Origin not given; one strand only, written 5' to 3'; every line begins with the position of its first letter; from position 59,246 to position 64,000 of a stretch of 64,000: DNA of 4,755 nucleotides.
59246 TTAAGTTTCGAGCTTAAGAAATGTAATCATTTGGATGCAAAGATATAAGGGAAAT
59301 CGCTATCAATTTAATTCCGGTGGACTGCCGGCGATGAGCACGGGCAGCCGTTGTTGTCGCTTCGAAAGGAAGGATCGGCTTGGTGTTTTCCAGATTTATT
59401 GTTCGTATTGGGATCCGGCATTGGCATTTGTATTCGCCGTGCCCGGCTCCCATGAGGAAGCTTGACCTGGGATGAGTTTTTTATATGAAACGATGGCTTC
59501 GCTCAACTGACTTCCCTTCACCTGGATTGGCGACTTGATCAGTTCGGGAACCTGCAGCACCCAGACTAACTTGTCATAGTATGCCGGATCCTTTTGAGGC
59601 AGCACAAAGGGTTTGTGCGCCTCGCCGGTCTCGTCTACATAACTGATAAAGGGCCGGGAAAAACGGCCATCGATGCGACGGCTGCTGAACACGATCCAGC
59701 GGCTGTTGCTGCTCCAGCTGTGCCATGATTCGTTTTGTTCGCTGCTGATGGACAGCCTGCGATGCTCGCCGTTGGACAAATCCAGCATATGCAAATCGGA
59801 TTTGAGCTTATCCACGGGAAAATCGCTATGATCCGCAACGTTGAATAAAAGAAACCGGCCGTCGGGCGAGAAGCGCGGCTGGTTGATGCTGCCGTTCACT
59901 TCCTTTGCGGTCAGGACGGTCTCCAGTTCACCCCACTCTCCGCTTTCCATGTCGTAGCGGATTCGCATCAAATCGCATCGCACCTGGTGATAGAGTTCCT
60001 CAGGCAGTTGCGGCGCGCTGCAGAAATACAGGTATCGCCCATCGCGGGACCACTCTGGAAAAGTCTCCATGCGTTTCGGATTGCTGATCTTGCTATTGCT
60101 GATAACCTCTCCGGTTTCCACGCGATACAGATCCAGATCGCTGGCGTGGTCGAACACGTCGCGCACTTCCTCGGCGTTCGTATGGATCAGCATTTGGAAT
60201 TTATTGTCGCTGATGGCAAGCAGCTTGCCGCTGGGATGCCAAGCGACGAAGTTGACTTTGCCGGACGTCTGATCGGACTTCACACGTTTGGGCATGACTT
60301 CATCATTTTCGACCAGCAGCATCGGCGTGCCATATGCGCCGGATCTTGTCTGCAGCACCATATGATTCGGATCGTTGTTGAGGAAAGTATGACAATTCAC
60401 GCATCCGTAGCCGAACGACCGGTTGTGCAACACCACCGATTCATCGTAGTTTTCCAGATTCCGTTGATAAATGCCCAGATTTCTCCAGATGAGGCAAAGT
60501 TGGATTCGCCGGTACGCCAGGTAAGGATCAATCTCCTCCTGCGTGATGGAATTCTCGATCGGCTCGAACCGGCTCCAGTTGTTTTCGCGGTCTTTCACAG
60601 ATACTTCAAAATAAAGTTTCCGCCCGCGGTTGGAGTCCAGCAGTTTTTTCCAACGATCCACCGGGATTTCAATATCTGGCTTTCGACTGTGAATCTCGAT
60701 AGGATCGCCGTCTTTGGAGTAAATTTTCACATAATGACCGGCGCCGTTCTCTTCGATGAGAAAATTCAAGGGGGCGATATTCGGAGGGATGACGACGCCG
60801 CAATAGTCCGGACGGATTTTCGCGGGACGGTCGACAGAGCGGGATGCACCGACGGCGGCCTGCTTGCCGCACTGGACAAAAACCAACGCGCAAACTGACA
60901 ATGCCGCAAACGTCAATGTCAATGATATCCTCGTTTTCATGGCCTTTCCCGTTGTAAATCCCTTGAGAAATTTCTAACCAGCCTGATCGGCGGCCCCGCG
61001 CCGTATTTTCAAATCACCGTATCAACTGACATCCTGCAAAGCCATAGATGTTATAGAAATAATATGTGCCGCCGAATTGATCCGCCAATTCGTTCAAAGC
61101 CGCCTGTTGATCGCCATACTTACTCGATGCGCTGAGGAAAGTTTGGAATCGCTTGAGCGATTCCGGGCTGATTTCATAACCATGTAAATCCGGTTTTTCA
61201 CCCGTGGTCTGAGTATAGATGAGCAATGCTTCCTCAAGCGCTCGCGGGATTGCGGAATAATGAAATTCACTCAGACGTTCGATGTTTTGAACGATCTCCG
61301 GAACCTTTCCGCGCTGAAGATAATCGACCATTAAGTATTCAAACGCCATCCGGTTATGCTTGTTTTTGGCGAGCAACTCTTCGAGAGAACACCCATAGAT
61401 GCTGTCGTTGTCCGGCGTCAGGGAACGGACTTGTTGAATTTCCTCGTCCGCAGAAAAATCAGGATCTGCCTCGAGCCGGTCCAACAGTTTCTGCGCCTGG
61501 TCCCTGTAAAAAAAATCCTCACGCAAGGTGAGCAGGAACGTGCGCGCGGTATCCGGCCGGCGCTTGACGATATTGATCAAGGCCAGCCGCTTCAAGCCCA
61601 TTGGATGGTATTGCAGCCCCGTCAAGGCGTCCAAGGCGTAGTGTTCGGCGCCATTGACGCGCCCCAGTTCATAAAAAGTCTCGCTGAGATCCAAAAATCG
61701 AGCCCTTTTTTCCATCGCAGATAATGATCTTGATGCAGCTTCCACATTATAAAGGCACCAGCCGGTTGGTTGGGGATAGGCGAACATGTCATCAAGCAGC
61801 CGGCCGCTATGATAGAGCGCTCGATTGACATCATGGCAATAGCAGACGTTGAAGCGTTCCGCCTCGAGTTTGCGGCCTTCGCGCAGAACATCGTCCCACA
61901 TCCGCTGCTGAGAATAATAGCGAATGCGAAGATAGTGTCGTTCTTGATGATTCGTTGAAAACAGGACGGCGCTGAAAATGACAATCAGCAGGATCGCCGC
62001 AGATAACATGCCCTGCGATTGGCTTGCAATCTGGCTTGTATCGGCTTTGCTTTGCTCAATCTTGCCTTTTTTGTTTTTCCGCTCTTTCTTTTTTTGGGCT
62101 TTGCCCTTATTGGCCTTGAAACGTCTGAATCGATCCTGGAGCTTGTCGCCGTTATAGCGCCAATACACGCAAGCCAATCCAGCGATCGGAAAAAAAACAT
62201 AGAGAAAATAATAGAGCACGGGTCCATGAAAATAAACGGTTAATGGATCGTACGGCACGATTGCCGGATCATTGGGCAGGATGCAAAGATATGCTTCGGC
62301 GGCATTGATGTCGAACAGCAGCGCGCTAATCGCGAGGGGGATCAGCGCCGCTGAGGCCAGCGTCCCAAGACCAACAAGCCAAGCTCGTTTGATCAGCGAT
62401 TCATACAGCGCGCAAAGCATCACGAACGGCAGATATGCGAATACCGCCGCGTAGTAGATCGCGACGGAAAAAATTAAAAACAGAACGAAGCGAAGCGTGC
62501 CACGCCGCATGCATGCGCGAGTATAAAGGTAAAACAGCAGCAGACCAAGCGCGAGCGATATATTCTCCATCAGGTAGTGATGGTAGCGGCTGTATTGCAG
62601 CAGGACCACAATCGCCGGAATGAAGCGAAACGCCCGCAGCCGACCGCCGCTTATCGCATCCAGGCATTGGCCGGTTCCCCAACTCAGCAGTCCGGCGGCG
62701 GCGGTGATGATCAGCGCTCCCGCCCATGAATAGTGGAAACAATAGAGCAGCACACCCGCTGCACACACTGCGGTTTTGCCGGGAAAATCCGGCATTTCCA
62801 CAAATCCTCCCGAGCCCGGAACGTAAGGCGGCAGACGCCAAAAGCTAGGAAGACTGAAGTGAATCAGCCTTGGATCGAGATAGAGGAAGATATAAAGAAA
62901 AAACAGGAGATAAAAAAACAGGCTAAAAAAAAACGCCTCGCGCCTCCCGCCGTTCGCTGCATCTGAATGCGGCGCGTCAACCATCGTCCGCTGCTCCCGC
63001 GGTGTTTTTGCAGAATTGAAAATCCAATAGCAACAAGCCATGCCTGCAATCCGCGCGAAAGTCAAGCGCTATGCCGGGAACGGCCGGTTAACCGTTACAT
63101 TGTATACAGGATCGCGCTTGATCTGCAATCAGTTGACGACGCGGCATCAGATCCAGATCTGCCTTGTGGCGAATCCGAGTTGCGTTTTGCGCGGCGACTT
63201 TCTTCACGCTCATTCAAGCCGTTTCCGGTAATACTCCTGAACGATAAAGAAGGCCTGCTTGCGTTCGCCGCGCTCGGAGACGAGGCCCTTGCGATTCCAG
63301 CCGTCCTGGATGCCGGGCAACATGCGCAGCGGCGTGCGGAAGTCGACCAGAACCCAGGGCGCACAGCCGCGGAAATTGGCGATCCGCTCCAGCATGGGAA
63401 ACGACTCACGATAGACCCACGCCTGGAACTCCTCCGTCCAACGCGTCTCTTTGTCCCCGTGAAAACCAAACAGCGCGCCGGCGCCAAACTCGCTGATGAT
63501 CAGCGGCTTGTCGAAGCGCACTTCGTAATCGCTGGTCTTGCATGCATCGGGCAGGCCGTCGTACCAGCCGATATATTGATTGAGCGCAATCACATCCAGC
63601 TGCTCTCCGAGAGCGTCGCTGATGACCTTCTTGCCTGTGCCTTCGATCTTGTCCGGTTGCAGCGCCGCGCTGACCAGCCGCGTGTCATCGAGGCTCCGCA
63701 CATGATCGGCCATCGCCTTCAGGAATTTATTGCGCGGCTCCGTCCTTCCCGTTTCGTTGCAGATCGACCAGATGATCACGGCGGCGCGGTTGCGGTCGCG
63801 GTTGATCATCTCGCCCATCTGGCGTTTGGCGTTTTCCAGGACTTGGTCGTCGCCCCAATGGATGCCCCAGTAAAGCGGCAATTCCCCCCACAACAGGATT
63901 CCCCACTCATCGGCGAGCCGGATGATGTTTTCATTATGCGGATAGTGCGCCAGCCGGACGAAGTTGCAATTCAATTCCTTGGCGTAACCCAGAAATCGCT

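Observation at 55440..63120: Tandemly duplicated two-gene module: polytopic membrane/TPR protein plus secreted PD40 beta-propeller protein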

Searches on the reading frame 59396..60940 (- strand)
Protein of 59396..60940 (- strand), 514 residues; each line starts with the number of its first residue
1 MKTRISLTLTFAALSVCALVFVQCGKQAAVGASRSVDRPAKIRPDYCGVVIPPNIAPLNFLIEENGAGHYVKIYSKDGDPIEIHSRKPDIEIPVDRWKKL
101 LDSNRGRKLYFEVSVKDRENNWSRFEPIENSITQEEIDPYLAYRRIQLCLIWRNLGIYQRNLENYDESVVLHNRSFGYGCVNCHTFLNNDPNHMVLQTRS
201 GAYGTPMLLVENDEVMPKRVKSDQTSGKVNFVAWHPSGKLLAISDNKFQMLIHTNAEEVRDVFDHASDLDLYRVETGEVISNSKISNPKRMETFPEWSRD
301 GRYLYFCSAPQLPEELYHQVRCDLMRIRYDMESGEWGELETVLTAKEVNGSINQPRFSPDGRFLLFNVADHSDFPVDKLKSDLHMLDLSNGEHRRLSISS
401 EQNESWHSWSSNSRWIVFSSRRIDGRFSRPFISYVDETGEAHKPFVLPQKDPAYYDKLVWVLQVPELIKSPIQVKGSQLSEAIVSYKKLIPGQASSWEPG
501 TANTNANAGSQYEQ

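Call 3: search_protein_families(library=pfam, proteins=[window:59396-60940:-], max_evalue=1)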
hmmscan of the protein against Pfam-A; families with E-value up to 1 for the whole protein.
window:59396-60940:- (514 aa): 6 families
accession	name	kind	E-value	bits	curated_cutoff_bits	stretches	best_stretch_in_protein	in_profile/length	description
PF07676.18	PD40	-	7.5e-15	54.9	20.9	3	395-427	2-34/38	WD40-like Beta Propeller Repeat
PF12894.13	ANAPC4_WD40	-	0.00026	21.6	22.9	1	221-256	33-70/91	Anaphase-promoting complex subunit 4 WD40 domain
PF00400.38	WD40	-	0.002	19.1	27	1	225-244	11-30/39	WD domain, G-beta repeat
PF25174.1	Beta-prop_THOC3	-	0.0025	17.3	305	1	220-243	248-271/272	THOC3 beta-propeller domain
PF24817.1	WD40_WDHD1_1st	-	0.0035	17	109.9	1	219-258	215-255/291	WDHD1 first WD40 domain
PF23414.1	Beta-prop_EML_2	-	0.018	14.9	90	0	217-259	72-114/266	Echinoderm microtubule-associated protein second beta-propeller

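Call 4: search_protein_families(library=ncbifam, proteins=[window:59396-60940:-], max_evalue=1)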
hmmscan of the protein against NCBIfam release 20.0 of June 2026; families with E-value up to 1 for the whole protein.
window:59396-60940:- (514 aa): 4 families
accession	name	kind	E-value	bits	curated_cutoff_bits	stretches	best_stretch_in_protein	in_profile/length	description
NF053518.1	DipepPtdsDpp5Prph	equivalog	5.6e-08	31.8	900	1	297-420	202-316/655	dipeptidyl-peptidase Dpp5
TIGR02800.1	propeller_TolB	equivalog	6.5e-07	28.6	343.15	1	269-422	259-386/418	Tol-Pal system beta propeller repeat protein TolB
NF002183.0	PRK01029.1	equivalog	1.4e-05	24.3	405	1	340-420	319-389/429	Tol-Pal system protein TolB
NF053607.1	CHU_0125_OmpA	equivalog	0.056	11.9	620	1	284-374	268-351/639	CHU_0125 family OmpA-like outer membrane integrity protein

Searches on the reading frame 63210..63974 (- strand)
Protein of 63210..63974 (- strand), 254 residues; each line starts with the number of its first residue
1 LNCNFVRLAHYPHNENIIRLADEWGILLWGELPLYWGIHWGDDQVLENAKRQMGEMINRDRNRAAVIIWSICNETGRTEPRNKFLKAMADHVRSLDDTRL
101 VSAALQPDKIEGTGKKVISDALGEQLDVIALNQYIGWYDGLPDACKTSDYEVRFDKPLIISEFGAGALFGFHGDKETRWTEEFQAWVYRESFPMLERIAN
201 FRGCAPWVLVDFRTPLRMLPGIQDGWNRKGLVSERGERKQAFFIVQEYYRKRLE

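Call 68: search_protein_families(library=pfam, proteins=[window:63210-63974:-], max_evalue=0.00001)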
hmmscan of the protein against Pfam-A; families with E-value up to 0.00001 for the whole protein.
window:63210-63974:- (254 aa): 1 family
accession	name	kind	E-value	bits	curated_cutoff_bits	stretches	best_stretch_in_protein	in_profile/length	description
PF02836.23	Glyco_hydro_2_C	-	5.7e-25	88.5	21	1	2-187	49-238/302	Glycosyl hydrolases family 2, TIM barrel domain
